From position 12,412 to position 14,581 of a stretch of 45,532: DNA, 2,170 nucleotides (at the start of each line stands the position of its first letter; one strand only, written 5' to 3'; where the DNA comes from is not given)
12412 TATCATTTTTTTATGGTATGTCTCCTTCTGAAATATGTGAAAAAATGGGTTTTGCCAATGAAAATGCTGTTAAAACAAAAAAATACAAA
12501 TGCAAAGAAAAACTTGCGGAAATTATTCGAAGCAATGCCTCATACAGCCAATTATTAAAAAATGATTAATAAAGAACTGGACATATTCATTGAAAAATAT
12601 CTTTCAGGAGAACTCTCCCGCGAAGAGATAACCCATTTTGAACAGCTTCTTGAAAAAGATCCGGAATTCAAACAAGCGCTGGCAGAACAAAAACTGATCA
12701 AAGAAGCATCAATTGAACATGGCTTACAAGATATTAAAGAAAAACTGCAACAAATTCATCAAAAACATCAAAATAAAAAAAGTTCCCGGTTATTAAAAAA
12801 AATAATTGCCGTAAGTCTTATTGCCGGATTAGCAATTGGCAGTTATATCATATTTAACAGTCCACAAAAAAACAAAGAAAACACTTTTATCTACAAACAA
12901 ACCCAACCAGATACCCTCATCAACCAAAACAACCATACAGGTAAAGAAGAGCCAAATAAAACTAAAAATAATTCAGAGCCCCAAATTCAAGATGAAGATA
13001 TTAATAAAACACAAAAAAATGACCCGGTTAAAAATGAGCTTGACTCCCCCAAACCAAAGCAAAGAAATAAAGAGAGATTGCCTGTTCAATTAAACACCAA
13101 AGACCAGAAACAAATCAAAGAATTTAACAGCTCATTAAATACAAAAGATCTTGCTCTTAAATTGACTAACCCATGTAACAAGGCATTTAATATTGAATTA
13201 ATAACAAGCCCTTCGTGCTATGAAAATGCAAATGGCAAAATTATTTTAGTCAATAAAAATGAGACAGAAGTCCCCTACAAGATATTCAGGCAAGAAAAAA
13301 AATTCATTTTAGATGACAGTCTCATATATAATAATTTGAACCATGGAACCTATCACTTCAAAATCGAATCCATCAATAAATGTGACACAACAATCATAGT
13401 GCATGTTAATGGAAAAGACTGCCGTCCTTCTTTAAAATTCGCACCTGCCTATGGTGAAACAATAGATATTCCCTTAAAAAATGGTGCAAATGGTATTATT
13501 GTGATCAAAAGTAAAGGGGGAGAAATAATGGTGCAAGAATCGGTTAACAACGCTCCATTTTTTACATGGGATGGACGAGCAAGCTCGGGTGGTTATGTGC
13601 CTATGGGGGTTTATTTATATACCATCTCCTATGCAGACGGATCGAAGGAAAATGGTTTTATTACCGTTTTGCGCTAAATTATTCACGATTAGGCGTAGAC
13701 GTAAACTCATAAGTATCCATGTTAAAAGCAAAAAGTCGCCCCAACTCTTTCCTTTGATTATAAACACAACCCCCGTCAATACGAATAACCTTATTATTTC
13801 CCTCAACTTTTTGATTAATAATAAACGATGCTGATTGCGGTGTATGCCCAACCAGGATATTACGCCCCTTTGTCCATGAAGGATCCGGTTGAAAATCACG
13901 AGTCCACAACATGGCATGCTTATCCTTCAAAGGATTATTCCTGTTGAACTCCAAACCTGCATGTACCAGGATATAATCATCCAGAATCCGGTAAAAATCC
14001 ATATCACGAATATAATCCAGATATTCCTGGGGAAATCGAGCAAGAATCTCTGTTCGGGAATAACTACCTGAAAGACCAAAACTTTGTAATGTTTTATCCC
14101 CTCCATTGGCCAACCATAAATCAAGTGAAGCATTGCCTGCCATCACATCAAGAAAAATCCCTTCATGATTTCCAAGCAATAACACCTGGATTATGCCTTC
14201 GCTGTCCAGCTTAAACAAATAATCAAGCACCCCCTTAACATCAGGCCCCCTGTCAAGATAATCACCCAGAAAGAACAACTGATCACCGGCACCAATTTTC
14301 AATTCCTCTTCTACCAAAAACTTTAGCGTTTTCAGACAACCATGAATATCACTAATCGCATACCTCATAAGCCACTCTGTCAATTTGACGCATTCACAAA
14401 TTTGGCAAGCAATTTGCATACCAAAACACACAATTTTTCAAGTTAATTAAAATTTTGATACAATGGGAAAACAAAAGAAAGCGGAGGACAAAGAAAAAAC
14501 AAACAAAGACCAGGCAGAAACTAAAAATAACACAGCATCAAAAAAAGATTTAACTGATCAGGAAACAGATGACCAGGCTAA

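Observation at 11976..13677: ECF sigma factor paired with an anti-sigma-like protein whose ectodomain is a T9SS type-B cargo module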

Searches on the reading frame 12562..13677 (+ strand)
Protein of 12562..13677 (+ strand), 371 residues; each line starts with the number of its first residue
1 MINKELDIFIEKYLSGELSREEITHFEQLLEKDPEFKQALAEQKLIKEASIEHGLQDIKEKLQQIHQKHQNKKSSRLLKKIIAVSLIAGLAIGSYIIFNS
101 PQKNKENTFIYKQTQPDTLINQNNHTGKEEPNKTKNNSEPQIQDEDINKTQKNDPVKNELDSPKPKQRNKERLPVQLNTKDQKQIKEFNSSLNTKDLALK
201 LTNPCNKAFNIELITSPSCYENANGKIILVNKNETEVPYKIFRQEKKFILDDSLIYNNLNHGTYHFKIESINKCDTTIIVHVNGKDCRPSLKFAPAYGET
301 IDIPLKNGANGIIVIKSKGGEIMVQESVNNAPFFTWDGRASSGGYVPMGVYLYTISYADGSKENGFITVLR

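Call 3: search_protein_families(library=pfam, proteins=[window:12562-13677:+], max_evalue=1)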
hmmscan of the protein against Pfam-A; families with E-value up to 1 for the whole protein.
window:12562-13677:+ (371 aa): 4 families
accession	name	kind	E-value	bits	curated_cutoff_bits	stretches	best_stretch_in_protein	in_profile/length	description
PF13860.13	FlgD_ig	-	0.00013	22.3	27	1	314-360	28-78/79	FlgD Ig-like domain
PF13585.12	CHU_C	-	0.00025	21.6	27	1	329-369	46-86/86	CHU_C Type IX secretion signal domain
PF14853.12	Fis1_TPR_C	-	0.23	12.1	25.3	1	27-51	25-49/53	Fis1 C-terminal tetratricopeptide repeat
PF06682.17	SARAF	-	0.47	10.5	30.8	1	59-158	142-237/333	SOCE-associated regulatory factor of calcium homoeostasis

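Call 4: search_protein_families(library=ncbifam, proteins=[window:12562-13677:+], max_evalue=1)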
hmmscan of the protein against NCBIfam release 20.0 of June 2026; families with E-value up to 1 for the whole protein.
window:12562-13677:+ (371 aa): 3 families
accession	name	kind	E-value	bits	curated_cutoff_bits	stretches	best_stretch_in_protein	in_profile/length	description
NF010501.0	PRK13920.1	subfamily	0.0053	16.4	225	1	9-113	7-117/213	putative anti-sigmaE protein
NF009453.0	PRK12813.1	equivalog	0.0062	16.1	264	1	312-357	128-173/223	flagellar basal body rod modification protein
NF052375.1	antisigma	equivalog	0.024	14.6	100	1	11-43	3-35/217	anti-sigma factor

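Call 5: find_homologous_proteins(query=window:12562-13677:+, max_evalue=0.001)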
Query window:12562-13677:+ (371 aa): 1 proteins with E <= 0.001 among 2097 candidates.
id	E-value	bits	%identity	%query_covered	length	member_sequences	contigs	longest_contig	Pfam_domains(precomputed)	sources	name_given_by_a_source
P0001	1.6e-242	822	100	100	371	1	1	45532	-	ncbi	-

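Call 16: search_protein_representatives(protein=window:12562-13677:+)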
Query: 371 residues. Proteins with E-value up to 0.001 (for the whole library): 1162; up to 1e-10: 544; up to 1e-30: 2. The best 150 are listed.
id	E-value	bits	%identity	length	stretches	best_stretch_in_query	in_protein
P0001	5.1e-243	821.8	100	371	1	1-371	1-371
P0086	5.3e-43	163.9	30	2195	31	259-321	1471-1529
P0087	1.0e-29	120.3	24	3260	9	210-279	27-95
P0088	2.0e-28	116.0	28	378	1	9-371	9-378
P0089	3.1e-28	115.4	30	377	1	6-371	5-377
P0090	8.1e-27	110.7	29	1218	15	201-276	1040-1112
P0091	3.2e-26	108.8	28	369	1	4-371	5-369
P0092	9.2e-26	107.3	28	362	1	9-371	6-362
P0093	1.2e-25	106.8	31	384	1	9-371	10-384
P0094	2.0e-25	106.1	33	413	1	6-358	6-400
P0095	2.3e-25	106.0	26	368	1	9-371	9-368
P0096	2.9e-25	105.6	29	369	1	4-371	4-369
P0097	4.2e-25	105.1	30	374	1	7-371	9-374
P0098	1.4e-24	103.4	24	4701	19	186-359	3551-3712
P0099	2.3e-24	102.6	29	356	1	9-369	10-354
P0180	6.2e-19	84.8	31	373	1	10-356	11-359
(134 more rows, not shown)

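Call 20: search_protein_families(library=pfam, alignment_id=A1, max_evalue=0.01)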
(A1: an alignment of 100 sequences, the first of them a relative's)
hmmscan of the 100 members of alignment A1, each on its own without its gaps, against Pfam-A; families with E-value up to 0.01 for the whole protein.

A. member 1, P0001 (371 aa): 2 families
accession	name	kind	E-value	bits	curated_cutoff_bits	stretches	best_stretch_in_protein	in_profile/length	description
PF13860.13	FlgD_ig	-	0.00013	22.3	27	1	314-360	28-78/79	FlgD Ig-like domain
PF13585.12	CHU_C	-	0.00025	21.6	27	1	329-369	46-86/86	CHU_C Type IX secretion signal domain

B. families by the number of members that match (of 100 scanned): 13 families
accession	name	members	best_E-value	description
PF13585.12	CHU_C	94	6.9e-11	CHU_C Type IX secretion signal domain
PF13860.13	FlgD_ig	74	2.3e-09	FlgD Ig-like domain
PF13573.12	SprB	51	1.9e-08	SprB repeat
PF18962.6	Por_Secre_tail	6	6.8e-06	Secretion system C-terminal sorting domain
PF07495.19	Y_Y_Y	4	0.0023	Y_Y_Y domain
PF13490.11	zf-HC2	2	0.0013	Putative zinc-finger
PF00801.26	PKD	1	0.00084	PKD domain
PF06356.17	DUF1064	1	0.0019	Protein of unknown function (DUF1064)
PF20193.3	DUF6556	1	0.002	Family of unknown function (DUF6556)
PF16967.11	TcfC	1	0.0043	E-set like domain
PF14314.12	Methyltrans_Mon_2nd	1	0.0087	Virus-capping methyltransferase, MT domain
PF04393.18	DUF535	1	0.009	Protein of unknown function (DUF535)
PF12767.12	SAGA-Tad1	1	0.0092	Transcriptional regulator of RNA polII, SAGA, subunit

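Call 21: search_protein_families(library=ncbifam, alignment_id=A1, max_evalue=0.01)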
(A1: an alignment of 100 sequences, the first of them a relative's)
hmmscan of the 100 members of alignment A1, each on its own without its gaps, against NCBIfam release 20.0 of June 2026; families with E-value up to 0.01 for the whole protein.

A. member 1, P0001 (371 aa): 2 families
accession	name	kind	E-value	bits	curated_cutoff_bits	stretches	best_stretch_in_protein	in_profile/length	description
NF010501.0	PRK13920.1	subfamily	0.0053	16.4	225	1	9-113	7-117/213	putative anti-sigmaE protein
NF009453.0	PRK12813.1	equivalog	0.0062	16.1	264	0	312-357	128-173/223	flagellar basal body rod modification protein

B. families by the number of members that match (of 100 scanned): 25 families
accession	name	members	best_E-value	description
TIGR04131.1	Bac_Flav_CTERM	68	7.7e-08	T9SS type B sorting domain-containing protein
NF009453.0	PRK12813.1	51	8.4e-07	flagellar basal body rod modification protein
TIGR04183.1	Por_Secre_tail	24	6.5e-06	T9SS type A sorting domain-containing protein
NF052375.1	antisigma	16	3.6e-05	anti-sigma factor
NF005176.1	PRK06655.1-1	15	3.1e-05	flagellar hook assembly protein FlgD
NF052228.1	T9SS_PorZ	12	1.9e-07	type IX secretion system anionic LPS delivery protein PorZ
NF010501.0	PRK13920.1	11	4.5e-06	putative anti-sigmaE protein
NF009452.0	PRK12812.1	5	2.1e-05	flagellar basal body rod modification protein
NF047351.1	lipase_YSIRK_Sa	5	0.0046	YSIRK-targeted triacylglycerol lipase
NF033761.1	gliding_GltJ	4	0.00015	adventurous gliding motility protein GltJ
NF040553.1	SGO_0316_fam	3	2.6e-05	SGO_0316/SGO_0317 family LPXTG-anchored serine peptidase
NF053608.1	Lsa66_OmpA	3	0.0012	fibronectin-binding adhesin Lsa66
TIGR03798.1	leader_Nif11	2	0.0068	Nif11-like leader peptide family RiPP precursor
NF033483.0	PknB_PASTA_kin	1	6.2e-05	Stk1 family PASTA domain-containing Ser/Thr kinase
NF038127.1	FDP_fam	1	0.00076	DVUA0089 family protein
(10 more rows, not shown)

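Call 43: predict_structure(alignment_id=A1)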
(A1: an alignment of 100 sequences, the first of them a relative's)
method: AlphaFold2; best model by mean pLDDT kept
length: 371 residues; sequences in the alignment: 100
mean_pLDDT: 77.8   pTM: 0.44
mean pLDDT of the five models: 77.8, 76.9, 76.9, 75.2, 74.7
residues with pLDDT >= 90: 171; 70-90: 72; 50-70: 74; < 50: 54
segments of 3 or more residues with pLDDT < 50: 102-105, 160-162, 166-173, 175-178, 180-186, 190-201
pLDDT, mean of each block of 10 residues (from residue 1): 85 97 97 97 95 93 92 76 84 68 51 53 51 52 51 51 47 47 47 40 68 92 91 66 63 86 89 87 88 97 95 98 98 97 97 97 95 84
secondary structure, 60 per line:
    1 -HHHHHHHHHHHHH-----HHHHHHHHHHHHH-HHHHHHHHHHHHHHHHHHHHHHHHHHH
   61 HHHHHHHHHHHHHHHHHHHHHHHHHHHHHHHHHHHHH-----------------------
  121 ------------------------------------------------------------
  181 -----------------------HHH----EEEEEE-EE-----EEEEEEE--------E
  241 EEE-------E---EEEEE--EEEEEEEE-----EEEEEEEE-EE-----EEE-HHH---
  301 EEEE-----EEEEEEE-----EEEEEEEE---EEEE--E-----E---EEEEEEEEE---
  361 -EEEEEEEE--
elements in order: H2-14 H20-32 H34-97 E211-216 E225-231 E240-243 E255-259 E262-269 E275-282 E291-293 E301-304 E310-316 E322-329 E333-336 E349-357 E362-369

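Call 48: fold_search(model_id=the predicted structure, library=pdb)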
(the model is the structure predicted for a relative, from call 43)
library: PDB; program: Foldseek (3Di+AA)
matches with E <= 10: 1588; with E <= 0.001: 49
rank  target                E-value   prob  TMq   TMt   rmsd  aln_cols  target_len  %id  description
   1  8dgg_A                1.2e-05  1.00  0.18  0.19   9.9       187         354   13  Structure of glycosylated LAG-3 homodimer (released 2022-08-17)
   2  9flu_A                1.3e-05  1.00  0.18  0.20  12.3       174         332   15  CryoEM structure of the fragment-1 (3402-3733) in the grappling hook protein A (GhpA) in the bacterium Aureispira sp.  (released 2024-10-16)
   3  6za2_A                1.3e-05  1.00  0.16  0.07  14.3       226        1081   10  Crystal structure of dimeric latent PorU from Porphyromonas gingivalis (released 2021-09-29)
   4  7tzg_C                1.5e-05  1.00  0.19  0.20  10.1       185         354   11  Structure of human LAG3 in complex with antibody single-chain variable fragment (released 2022-05-11)
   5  6ns1_A                2.8e-05  1.00  0.15  0.22  13.2       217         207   10  Crystal structure of DIP-gamma IG1+IG2 (released 2019-02-06)
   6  5eo9_B                3.0e-05  1.00  0.17  0.25  12.5       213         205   12  Crystal Structure of the complex of Dpr6 Domain 1 bound to DIP-alpha Domain 1+2 (released 2016-01-06)
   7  1epf_C                3.1e-05  1.00  0.19  0.31  10.5       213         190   13  CRYSTAL STRUCTURE OF THE TWO N-TERMINAL IMMUNOGLOBULIN DOMAINS OF THE NEURAL CELL ADHESION MOLECULE (NCAM) (released 2000-10-09)
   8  9flp_A                3.7e-05  1.00  0.18  0.09   9.8       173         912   18  CryoEM structure of the neck (1403-2314) in the grappling hook protein A (GhpA) in the bacterium Aureispira sp. CCB-QB (released 2024-10-16)
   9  5m11                  8.6e-05  1.00  0.19  0.10  15.5       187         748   13  Structural and functional probing of PorZ, an essential bacterial surface component of the type-IX secretion system of h (released 2016-11-09)
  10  7o7m_A                8.6e-05  1.00  0.19  0.07   9.9       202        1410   12  (h-alpha2M)4 native II (released 2022-04-13)
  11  6tav_D                9.1e-05  1.00  0.19  0.08   9.7       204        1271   13  Crystal structure of endopeptidase-induced alpha2-macroglobulin (released 2021-05-12)
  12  1qz1                  9.1e-05  1.00  0.18  0.21   9.8       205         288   15  Crystal Structure of the Ig 1-2-3 fragment of NCAM (released 2003-11-04)
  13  6u7n_A                9.6e-05  0.99  0.14  0.19  14.4       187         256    9  Crystal structure of neurotrimin (NTM) (released 2020-08-12)
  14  6nrr_B                1.1e-04  1.00  0.15  0.25  13.4       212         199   11  Crystal structure of Dpr11 IG1 bound to DIP-gamma IG+IG2 (released 2019-02-06)
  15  8dgg_B                1.1e-04  1.00  0.21  0.26   9.1       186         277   14  Structure of glycosylated LAG-3 homodimer (released 2022-08-17)
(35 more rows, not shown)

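Call 51: find_homologous_proteins(query=A1, max_evalue=1e-10)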
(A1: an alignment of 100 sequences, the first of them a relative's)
Query A1 (100 sequences) (371 aa, profile of the alignment): 5 proteins with E <= 1e-10 among 8000 candidates.
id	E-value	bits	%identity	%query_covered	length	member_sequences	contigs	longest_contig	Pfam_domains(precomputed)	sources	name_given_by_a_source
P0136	7.6e-94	333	26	100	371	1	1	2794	PF13585.13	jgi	jgi:hypothetical protein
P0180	5.9e-93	330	28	100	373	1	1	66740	PF13585.13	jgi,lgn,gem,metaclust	metaclust:\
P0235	9.5e-88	313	25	100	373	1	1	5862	PF13585.13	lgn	-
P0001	1.5e-81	293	100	100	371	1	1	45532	-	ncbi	-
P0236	3.0e-77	278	20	98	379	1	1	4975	PF13573.13,PF13585.13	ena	-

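Call 53: find_encoding_contigs(protein=P0180, flank=6000, max_places=2)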
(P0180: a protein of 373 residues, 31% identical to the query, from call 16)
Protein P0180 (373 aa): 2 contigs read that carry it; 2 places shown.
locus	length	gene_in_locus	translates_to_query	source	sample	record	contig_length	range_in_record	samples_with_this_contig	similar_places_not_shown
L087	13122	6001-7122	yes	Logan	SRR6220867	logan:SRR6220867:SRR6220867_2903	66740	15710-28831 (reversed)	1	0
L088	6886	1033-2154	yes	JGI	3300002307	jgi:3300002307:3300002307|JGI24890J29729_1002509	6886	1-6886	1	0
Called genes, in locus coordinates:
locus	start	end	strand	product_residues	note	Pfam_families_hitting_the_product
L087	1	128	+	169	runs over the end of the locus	-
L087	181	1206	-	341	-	PF01841:Transglut_core, PF04473:DUF553 (weak)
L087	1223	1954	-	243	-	PF13620:CarboxypepD_reg, PF13715:CarbopepD_reg_2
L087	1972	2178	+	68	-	-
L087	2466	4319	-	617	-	PF13855:LRR_8 (faint), PF23598:LRR_14 (faint), PF12799:LRR_4 (weak), PF13895:Ig_2 (weak), PF13927:Ig_3, PF13585:CHU_C (weak)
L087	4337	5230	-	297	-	PF11751:PorP_SprF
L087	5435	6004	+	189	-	PF04542:Sigma70_r2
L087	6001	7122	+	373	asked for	PF13585:CHU_C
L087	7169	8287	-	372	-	PF12679:ABC2_membrane_2, PF12698:ABC2_membrane_3, PF01061:ABC2_membrane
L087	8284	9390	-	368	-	PF12679:ABC2_membrane_2, PF12698:ABC2_membrane_3, PF01061:ABC2_membrane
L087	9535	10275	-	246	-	PF00005:ABC_tran, PF13304:AAA_21 (weak)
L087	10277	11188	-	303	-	PF00005:ABC_tran, PF13304:AAA_21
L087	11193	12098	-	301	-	PF25997:BSH_YhbJ (faint)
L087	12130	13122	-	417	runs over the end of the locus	PF02321:OEP (faint)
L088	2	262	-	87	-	?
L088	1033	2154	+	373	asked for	PF13585:CHU_C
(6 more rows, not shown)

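Call 54: find_encoding_contigs(protein=P0235, flank=6000, max_places=2)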
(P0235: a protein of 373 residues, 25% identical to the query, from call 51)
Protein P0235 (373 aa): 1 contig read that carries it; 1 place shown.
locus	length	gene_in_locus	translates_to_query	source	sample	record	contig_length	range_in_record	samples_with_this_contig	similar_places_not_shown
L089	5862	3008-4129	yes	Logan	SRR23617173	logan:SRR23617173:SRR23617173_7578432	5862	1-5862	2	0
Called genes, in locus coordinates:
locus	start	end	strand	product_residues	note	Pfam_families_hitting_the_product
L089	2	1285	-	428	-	?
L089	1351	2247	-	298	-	PF11751:PorP_SprF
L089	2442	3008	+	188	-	PF04542:Sigma70_r2 (weak)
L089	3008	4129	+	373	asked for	PF13585:CHU_C (weak)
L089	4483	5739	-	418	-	PF03432:Relaxase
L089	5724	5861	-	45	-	?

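Call 55: find_encoding_contigs(protein=P0236, flank=6000, max_places=2)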
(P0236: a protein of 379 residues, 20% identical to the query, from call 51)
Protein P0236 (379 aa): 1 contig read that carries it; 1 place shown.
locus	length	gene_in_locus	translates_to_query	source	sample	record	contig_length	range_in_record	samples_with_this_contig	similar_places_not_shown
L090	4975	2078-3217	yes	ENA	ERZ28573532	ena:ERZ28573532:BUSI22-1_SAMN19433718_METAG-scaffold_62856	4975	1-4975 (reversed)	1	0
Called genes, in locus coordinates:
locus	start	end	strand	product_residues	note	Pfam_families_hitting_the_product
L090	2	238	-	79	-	?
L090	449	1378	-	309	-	PF11751:PorP_SprF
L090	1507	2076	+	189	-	PF04542:Sigma70_r2 (weak)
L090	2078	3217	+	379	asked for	PF13573:SprB (faint), PF13585:CHU_C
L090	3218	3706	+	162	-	-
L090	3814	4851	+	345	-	PF12799:LRR_4 (faint), PF13895:Ig_2 (faint), PF13585:CHU_C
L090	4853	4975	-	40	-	?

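Call 77: list_cluster_members(proteins=[window:12562-13677:+, window:11976-12569:+, window:10979-11866:-, window:9355-10932:-, L037:7555-8664:+, L004:6567-7664:+])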
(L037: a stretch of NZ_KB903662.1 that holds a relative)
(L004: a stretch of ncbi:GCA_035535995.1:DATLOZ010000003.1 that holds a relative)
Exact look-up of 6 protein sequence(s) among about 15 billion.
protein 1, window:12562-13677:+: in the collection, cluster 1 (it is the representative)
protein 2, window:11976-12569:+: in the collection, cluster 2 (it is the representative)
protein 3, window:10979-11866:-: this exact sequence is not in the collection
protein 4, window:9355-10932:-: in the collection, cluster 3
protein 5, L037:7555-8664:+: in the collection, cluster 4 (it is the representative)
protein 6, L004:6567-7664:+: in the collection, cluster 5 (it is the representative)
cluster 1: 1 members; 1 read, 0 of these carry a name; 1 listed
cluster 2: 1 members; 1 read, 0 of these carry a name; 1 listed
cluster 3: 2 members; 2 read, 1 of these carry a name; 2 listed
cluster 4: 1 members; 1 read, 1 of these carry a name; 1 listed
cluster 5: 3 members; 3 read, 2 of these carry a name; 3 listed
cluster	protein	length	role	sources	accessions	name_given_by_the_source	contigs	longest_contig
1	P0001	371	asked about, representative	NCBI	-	-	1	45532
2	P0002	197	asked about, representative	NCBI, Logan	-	-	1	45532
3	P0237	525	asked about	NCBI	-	-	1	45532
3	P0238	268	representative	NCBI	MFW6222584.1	MAG: gliding motility-associated C-terminal domain-containing protein, partial ...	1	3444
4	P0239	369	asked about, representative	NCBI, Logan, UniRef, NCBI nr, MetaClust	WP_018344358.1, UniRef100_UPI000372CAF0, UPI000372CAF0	hypothetical protein [Cytophaga aurantiaca] | hypothetical protein n=1 Tax=Cytophaga aurantiaca TaxID=29530 RepID=UPI000372CAF0 | status=active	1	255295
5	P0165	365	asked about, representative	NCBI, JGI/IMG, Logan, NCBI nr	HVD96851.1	MAG TPA: hypothetical protein VNB90_01520 [Cytophagaceae bacterium] | hypothetical protein [Cytophagaceae bacterium]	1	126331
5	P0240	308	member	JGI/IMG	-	hypothetical protein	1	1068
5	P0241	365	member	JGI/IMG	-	-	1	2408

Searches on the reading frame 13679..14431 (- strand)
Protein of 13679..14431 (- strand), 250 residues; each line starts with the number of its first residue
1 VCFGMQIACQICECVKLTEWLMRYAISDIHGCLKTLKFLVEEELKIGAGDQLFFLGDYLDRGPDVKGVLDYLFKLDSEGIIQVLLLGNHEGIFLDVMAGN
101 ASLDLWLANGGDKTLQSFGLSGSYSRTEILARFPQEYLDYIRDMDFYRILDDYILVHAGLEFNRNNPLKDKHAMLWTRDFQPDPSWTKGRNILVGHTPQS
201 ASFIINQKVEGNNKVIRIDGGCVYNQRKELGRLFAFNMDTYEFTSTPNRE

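Call 64: search_protein_families(library=pfam, proteins=[window:13679-14431:-], max_evalue=0.0001)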
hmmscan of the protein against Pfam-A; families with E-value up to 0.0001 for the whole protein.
window:13679-14431:- (250 aa): 1 family
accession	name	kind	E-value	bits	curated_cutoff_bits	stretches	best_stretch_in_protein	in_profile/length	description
PF00149.33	Metallophos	-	6.9e-15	56.4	21.5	1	25-200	5-159/191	Calcineurin-like phosphoesterase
